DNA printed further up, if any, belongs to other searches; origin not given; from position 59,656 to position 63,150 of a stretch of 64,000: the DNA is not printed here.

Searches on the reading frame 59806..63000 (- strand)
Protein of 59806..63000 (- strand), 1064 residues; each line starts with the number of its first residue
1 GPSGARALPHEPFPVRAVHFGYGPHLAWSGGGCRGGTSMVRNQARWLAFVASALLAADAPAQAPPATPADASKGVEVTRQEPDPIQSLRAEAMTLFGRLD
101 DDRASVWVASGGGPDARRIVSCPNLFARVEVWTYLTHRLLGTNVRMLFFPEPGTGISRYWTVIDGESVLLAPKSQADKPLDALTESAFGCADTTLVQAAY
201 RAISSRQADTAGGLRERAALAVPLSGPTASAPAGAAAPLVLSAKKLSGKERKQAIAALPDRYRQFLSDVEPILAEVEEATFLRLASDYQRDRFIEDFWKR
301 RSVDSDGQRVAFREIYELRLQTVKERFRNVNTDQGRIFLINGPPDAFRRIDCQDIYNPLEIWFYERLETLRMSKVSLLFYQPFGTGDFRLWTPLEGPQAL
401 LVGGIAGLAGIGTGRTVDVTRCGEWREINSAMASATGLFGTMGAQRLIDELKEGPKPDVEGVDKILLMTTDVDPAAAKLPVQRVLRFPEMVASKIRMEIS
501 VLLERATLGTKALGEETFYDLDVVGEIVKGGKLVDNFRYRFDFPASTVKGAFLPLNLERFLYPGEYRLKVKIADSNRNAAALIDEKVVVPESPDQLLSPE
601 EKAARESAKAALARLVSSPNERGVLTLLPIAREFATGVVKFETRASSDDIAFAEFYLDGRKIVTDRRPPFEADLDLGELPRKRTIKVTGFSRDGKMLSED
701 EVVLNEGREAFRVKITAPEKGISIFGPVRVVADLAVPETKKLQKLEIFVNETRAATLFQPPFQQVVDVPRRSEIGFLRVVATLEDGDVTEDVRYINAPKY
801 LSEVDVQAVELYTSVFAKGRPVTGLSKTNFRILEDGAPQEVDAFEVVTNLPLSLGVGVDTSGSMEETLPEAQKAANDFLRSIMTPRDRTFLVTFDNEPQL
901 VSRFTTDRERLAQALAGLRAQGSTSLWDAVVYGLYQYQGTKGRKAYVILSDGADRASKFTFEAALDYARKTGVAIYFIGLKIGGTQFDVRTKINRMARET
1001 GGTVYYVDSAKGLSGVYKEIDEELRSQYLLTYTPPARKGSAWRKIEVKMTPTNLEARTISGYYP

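Call 80: search_protein_families(library=pfam, proteins=[window:59806-63000:-], max_evalue=0.001)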
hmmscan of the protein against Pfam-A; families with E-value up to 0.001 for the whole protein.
window:59806-63000:- (1064 aa): 2 families
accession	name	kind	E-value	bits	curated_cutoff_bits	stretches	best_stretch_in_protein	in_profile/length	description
PF13519.12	VWA_2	-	3.3e-11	44.2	27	1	858-952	5-106/107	von Willebrand factor type A domain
PF17957.7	Big_7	-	1.8e-05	25.7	24.1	0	636-686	17-69/70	Bacterial Ig domain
